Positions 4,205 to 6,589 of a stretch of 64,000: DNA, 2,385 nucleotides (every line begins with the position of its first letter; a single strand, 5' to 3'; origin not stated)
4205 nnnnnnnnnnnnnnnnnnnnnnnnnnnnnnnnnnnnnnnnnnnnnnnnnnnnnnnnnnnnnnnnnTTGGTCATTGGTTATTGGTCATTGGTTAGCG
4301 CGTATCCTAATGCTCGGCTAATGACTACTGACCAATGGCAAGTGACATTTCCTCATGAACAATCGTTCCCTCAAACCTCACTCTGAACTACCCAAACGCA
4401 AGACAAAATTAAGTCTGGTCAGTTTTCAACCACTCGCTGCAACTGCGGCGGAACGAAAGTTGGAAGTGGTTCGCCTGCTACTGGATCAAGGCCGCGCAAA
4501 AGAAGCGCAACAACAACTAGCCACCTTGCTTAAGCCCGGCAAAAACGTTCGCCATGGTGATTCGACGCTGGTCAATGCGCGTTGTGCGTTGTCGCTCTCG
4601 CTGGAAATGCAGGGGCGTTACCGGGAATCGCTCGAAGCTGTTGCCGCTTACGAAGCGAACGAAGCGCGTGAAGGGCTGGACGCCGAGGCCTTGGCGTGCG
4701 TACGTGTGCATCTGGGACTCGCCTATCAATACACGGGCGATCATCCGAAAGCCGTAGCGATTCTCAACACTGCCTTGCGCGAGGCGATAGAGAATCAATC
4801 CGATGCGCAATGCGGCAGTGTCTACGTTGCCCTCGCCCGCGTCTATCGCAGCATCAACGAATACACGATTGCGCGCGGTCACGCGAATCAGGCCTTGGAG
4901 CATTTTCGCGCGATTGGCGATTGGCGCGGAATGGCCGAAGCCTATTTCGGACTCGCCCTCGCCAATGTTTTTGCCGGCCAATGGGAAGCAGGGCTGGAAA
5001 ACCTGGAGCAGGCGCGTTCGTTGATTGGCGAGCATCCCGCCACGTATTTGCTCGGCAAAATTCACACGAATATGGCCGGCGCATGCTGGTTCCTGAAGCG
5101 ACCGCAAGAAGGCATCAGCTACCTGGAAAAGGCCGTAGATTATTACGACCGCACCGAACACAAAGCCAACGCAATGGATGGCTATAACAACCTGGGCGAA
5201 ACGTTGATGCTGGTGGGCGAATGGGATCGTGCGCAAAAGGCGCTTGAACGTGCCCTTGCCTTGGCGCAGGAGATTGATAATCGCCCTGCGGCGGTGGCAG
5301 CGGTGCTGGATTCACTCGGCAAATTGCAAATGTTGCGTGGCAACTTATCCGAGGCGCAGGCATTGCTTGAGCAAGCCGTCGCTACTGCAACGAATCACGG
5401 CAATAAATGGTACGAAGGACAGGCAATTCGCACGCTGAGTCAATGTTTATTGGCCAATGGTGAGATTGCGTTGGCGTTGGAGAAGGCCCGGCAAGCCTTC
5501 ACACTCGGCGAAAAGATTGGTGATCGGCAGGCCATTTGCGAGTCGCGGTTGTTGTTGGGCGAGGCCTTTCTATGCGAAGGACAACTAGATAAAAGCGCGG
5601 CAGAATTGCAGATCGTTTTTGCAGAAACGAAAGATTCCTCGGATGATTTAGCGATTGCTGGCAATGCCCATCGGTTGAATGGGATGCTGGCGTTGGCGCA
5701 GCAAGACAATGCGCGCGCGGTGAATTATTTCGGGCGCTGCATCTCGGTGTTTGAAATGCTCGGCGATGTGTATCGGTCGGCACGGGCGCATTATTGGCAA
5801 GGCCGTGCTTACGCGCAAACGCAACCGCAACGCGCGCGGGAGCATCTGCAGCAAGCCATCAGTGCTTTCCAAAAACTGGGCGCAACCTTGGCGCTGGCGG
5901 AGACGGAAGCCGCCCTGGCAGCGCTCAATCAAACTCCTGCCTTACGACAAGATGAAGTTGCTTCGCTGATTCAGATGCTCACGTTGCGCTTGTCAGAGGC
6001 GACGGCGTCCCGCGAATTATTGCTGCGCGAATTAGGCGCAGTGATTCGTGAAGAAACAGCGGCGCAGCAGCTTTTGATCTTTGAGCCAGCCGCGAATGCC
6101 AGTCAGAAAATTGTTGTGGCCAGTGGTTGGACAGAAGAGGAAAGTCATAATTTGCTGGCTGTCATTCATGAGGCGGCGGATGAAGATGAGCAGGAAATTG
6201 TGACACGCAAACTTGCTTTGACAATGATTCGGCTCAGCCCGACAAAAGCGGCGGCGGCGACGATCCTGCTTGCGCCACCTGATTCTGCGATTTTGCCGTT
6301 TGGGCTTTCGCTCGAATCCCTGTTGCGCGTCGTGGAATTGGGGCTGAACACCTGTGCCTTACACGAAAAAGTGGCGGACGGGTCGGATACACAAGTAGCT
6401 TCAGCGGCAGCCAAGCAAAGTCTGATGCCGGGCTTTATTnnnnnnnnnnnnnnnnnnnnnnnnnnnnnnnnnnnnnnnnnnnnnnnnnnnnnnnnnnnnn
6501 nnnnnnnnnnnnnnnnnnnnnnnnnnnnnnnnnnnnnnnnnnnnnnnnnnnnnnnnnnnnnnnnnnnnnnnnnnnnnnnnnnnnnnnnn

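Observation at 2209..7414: Sigma-54 promoter in front of a secreted subtilase, with a TPR-containing sigma-54 enhancer-binding protein encoded immediately downstream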

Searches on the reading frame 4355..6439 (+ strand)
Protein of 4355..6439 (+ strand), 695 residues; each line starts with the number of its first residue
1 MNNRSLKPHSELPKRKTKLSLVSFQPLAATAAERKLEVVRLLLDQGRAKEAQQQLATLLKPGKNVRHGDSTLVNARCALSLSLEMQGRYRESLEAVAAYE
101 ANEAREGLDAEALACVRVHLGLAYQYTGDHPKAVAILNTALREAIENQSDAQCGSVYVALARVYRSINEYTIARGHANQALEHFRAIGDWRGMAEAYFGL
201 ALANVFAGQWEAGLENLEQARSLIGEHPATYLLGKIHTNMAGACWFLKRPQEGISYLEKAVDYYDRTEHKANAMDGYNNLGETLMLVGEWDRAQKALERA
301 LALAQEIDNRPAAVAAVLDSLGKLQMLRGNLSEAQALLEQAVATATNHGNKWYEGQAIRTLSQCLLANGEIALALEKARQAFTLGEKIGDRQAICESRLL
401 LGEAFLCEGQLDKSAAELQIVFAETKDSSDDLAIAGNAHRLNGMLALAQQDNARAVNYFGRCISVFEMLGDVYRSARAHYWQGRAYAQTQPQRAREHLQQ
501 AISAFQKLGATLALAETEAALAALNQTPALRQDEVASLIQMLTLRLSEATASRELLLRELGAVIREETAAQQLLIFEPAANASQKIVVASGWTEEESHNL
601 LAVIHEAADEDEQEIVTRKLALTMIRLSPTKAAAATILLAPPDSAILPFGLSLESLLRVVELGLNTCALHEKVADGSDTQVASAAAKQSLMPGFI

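Call 45: predict_structure(alignment_id=A1)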
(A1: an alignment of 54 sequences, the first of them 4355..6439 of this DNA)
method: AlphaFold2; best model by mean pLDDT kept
length: 695 residues; sequences in the alignment: 54
mean_pLDDT: 87.0   pTM: 0.72
mean pLDDT of the five models: 87.0, 86.2, 86.2, 85.4, 85.1
residues with pLDDT >= 90: 459; 70-90: 156; 50-70: 29; < 50: 51
segments of 3 or more residues with pLDDT < 50: 1-27, 674-695
pLDDT, mean of each block of 10 residues (from residue 1): 32 30 43 91 94 93 75 96 92 96 91 96 95 98 96 98 96 98 97 97 95 98 93 95 92 96 89 94 97 98 82 91 98 98 92 95 97 98 95 96 97 96 78 91 92 87 91 97 90 92 97 97 70 67 85 89 89 87 82 88 86 88 91 91 80 87 87 45 27 27
secondary structure, 60 per line:
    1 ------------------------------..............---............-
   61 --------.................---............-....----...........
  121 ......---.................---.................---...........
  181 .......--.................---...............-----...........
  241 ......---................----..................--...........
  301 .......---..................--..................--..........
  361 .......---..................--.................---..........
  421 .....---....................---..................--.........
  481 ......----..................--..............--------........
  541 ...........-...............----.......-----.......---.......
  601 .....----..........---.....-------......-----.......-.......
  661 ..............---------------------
elements in order (helices of 4 or more, strands of 3 or more residues): H31-44 H48-59 H69-85 H89-100 H102-105 H110-126 H130-146 H150-166 H170-187 H190-206 H210-224 H230-246 H250-265 H270-287 H290-307 H311-328 H331-348 H351-367 H371-388 H391-407 H411-425 H429-448 H452-469 H472-486 H491-508 H511-524 H533-551 H553-567 E572-578 E584-590 H594-605 H610-619 E623-627 E635-640 H654-674

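Call 47: fold_search(model_id=the predicted structure, library=pdb)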
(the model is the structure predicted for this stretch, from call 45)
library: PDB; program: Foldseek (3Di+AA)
matches with E <= 10: 1687; with E <= 0.001: 360
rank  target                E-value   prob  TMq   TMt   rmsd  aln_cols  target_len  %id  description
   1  3sf4_A                4.5e-10  1.00  0.39  0.71   5.4       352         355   20  Crystal structure of the complex between the conserved cell polarity proteins Inscuteable and LGN (released 2011-11-23)
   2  6hc2_C                8.3e-10  1.00  0.41  0.73   4.5       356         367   19  Crystal structure of NuMA/LGN hetero-hexamers (released 2019-05-29)
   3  6hc2_A                1.2e-09  1.00  0.33  0.59   8.1       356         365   18  Crystal structure of NuMA/LGN hetero-hexamers (released 2019-05-29)
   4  6hc2_S                1.3e-09  1.00  0.33  0.59   8.0       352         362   18  Crystal structure of NuMA/LGN hetero-hexamers (released 2019-05-29)
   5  3sf4_C                1.3e-09  1.00  0.32  0.60   9.1       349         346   19  Crystal structure of the complex between the conserved cell polarity proteins Inscuteable and LGN (released 2011-11-23)
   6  6hc2_E                1.5e-09  1.00  0.33  0.59   8.2       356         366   18  Crystal structure of NuMA/LGN hetero-hexamers (released 2019-05-29)
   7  5a7d_D                1.6e-09  1.00  0.31  0.58   9.3       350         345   18  Tetrameric assembly of LGN with Inscuteable (released 2016-08-03)
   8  4a1s_A                1.7e-09  1.00  0.30  0.50   9.5       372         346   17  Crystallographic structure of the Pins:Insc complex (released 2012-03-28)
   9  4a1s_B                2.2e-09  1.00  0.30  0.50   9.1       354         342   18  Crystallographic structure of the Pins:Insc complex (released 2012-03-28)
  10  5a7d_H                2.4e-09  1.00  0.28  0.47   9.8       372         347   19  Tetrameric assembly of LGN with Inscuteable (released 2016-08-03)
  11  3sf4_B                2.6e-09  1.00  0.40  0.75   4.8       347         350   20  Crystal structure of the complex between the conserved cell polarity proteins Inscuteable and LGN (released 2011-11-23)
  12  5a7d_F                6.3e-09  1.00  0.29  0.48   9.7       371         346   18  Tetrameric assembly of LGN with Inscuteable (released 2016-08-03)
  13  4wng_A                6.6e-09  1.00  0.35  0.68   8.1       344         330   19  Crystal structure of the TPR domain of LGN in complex with Frmpd4/Preso1 at 2.1 Angstrom resolution (released 2015-09-16)
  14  5a7d_C                7.1e-09  1.00  0.38  0.70   5.6       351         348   20  Tetrameric assembly of LGN with Inscuteable (released 2016-08-03)
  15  5a7d_G                7.4e-09  1.00  0.38  0.70   5.7       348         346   21  Tetrameric assembly of LGN with Inscuteable (released 2016-08-03)
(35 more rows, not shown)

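Call 85: search_protein_representatives(protein=window:4355-6439:+)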
Query: 695 residues. Proteins with E-value up to 0.001 (for the whole library): 30403; up to 1e-10: 2535; up to 1e-30: 111. The best 150 are listed.
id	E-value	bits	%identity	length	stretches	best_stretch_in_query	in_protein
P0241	2.4e-198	677.1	52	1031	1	30-695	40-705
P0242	2.7e-190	650.5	53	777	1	34-695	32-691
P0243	1.9e-185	634.5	52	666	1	23-672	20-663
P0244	2.6e-153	528.3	54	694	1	37-539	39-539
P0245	2.4e-147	508.7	58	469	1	31-485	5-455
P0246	3.4e-133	461.9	49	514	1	133-644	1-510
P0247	4.8e-126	438.3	39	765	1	36-695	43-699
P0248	1.6e-125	436.5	39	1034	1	26-695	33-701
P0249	4.2e-110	385.6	47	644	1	237-695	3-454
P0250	1.1e-101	357.8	39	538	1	78-604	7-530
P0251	3.6e-97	342.9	39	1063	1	35-695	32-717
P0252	3.8e-95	336.2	33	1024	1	77-695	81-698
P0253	8.5e-95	335.1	34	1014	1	34-673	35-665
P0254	2.1e-90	320.6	59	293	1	15-281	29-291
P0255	2.7e-89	316.9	53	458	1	43-353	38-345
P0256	2.9e-86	306.9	32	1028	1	31-695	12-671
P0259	2.4e-81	290.6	34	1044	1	67-687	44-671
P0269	3.0e-62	227.5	30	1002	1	72-691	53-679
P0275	7.3e-58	213.1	30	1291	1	43-695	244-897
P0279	1.0e-53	199.4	27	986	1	31-695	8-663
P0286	4.9e-51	190.5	28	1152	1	74-694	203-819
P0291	8.6e-49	183.1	29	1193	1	73-695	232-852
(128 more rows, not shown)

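Call 86: list_cluster_members(proteins=[P0248, P0251, P0252, P0256, P0259, P0269, P0275, P0279, P0286, P0291])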
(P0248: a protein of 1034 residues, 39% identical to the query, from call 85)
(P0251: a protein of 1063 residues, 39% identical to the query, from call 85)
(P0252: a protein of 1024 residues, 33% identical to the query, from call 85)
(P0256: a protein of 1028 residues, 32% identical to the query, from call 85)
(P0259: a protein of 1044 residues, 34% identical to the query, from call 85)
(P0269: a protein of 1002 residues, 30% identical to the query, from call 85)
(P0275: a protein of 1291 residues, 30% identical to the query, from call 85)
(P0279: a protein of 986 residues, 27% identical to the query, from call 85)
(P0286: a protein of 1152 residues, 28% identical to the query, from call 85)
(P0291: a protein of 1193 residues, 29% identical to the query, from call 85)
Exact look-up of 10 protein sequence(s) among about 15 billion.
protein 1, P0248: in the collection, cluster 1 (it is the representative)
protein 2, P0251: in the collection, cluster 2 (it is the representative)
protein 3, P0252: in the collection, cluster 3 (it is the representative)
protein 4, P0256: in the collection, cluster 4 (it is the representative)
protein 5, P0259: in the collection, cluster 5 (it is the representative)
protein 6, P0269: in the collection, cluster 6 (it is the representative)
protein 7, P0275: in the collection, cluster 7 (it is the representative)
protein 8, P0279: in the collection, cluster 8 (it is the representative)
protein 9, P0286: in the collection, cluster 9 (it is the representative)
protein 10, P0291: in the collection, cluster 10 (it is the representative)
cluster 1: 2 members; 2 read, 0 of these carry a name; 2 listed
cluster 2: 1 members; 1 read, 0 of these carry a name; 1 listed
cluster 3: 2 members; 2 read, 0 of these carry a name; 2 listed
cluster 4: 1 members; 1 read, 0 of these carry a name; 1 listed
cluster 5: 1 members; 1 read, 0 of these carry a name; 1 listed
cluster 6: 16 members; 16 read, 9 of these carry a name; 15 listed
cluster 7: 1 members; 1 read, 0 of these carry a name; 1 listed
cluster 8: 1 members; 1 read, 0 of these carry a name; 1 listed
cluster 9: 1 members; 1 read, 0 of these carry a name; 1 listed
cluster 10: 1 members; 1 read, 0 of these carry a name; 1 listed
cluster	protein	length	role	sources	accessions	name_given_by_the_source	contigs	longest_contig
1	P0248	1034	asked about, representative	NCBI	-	-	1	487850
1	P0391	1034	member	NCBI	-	-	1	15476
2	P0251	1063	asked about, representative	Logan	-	-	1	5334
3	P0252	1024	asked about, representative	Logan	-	-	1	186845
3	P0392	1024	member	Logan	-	-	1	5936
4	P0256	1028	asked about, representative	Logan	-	-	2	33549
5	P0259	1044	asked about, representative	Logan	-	-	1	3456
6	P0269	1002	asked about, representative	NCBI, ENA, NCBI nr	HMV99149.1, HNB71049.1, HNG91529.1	MAG TPA: sigma 54-interacting transcriptional regulator [Acidobacteriota bacterium] | sigma 54-interacting transcriptional regulator [Acidobacteriota bacterium]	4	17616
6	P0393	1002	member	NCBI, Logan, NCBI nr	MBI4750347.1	MAG: sigma 54-interacting transcriptional regulator [Acidobacteria bacterium] | sigma 54-interacting transcriptional regulator [Acidobacteriota bacterium]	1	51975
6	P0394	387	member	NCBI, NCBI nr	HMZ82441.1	MAG TPA: sigma-54 dependent transcriptional regulator, partial [Acidobacteriota bacterium] | sigma-54 dependent transcriptional regulator [Acidobacteriota bacterium]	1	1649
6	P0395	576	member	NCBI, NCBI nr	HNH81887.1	MAG TPA: tetratricopeptide repeat protein, partial [Acidobacteriota bacterium] | tetratricopeptide repeat protein [Acidobacteriota bacterium]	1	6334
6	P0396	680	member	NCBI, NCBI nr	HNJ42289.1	MAG TPA: sigma 54-interacting transcriptional regulator, partial [Acidobacteriota ... | sigma 54-interacting transcriptional regulator [Acidobacteriota bacterium]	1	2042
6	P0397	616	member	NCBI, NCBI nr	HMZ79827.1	MAG TPA: tetratricopeptide repeat protein, partial [Acidobacteriota bacterium] | tetratricopeptide repeat protein [Acidobacteriota bacterium]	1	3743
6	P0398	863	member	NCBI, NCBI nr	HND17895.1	MAG TPA: sigma 54-interacting transcriptional regulator [Acidobacteriota bacterium] | sigma 54-interacting transcriptional regulator [Acidobacteriota bacterium]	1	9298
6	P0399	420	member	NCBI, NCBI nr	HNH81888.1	MAG TPA: sigma-54 dependent transcriptional regulator, partial [Acidobacteriota bacterium] | sigma-54 dependent transcriptional regulator [Acidobacteriota bacterium]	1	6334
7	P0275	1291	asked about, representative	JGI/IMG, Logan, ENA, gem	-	-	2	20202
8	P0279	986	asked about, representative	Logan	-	-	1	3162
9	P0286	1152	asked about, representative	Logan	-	-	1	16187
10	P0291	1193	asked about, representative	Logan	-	-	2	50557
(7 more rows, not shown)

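Call 87: find_encoding_contigs(protein=P0248, flank=7000, max_places=1)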
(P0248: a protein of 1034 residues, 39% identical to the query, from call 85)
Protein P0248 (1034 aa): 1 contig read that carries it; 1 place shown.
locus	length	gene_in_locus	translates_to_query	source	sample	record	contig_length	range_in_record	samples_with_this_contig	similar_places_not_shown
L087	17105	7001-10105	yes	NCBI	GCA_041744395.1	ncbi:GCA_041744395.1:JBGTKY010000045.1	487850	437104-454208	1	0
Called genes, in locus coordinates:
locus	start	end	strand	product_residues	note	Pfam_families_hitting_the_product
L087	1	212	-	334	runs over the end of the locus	PF01479:S4, PF00849:PseudoU_synth_2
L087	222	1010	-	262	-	PF01790:LGT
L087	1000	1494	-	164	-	PF01252:Peptidase_A8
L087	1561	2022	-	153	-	-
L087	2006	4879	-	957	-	PF00133:tRNA-synt_1, PF01406:tRNA-synt_1e (faint), PF09334:tRNA-synt_1g, PF08264:Anticodon_1, PF06827:zf-FPG_IleRS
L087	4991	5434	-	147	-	PF12158:DUF3592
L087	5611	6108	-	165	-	PF13508:Acetyltransf_7 (weak)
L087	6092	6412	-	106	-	PF08681:TacA1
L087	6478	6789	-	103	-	PF02617:ClpS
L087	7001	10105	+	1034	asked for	PF13424:TPR_12 (weak), PF17874:TPR_MalT, PF13424:TPR_12, PF00158:Sigma54_activat, PF14532:Sigma54_activ_2, PF07728:AAA_5, PF25601:AAA_lid_14, PF02954:HTH_8, +9 more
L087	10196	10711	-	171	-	-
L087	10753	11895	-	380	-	PF00266:Aminotran_5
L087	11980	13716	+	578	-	PF16697:Yop-YscD_cpl (weak), PF00498:FHA, PF01590:GAF, PF13185:GAF_2 (weak), PF13492:GAF_3, PF00211:Guanylate_cyc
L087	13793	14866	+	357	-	PF00022:Actin (weak), PF06723:MreB_Mbl, PF00012:HSP70 (faint), PF11104:PilM_2 (faint), PF14450:FtsA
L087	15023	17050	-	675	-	PF01551:Peptidase_M23, PF01839:FG-GAP (faint), PF13517:FG-GAP_3 (weak)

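Call 88: find_encoding_contigs(protein=P0252, flank=7000, max_places=1)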
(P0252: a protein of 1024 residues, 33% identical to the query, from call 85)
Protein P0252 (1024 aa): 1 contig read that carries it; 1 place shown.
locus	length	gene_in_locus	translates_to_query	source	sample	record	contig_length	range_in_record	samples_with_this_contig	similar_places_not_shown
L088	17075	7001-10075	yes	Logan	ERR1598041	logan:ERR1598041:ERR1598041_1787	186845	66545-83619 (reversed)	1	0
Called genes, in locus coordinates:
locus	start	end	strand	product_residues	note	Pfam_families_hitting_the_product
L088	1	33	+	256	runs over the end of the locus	-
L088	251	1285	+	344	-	PF10137:CAP12-PCTIR_TIR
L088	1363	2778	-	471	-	PF27170:SH3_Rv2311 (faint), PF14200:RicinB_lectin_2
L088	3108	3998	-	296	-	-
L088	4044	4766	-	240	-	-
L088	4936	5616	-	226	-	PF07719:TPR_2 (faint), PF21033:RMD1-3, PF25063:ARM_TT21_C (faint), PF14559:TPR_19 (faint), PF16811:TAtT, PF21033:RMD1-3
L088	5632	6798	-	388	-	PF00291:PALP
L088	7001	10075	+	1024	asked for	PF13424:TPR_12, PF13424:TPR_12, PF17874:TPR_MalT, PF00158:Sigma54_activat, PF14532:Sigma54_activ_2, PF07728:AAA_5 (weak), PF25601:AAA_lid_14, PF02954:HTH_8, +8 more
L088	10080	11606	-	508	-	PF04932:Wzy_C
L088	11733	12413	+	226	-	PF02230:Abhydrolase_2, PF01738:DLH (weak)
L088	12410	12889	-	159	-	PF05402:PqqD (faint)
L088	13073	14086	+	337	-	-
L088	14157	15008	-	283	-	PF02401:LYTB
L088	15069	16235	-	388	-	PF00712:DNA_pol3_beta, PF02767:DNA_pol3_beta_2, PF02768:DNA_pol3_beta_3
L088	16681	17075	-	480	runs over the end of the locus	PF11638:DnaA_N, PF22688:Hda_lid (faint), PF00308:Bac_DnaA, PF01695:IstB_IS21, PF00004:AAA (weak), PF08299:Bac_DnaA_C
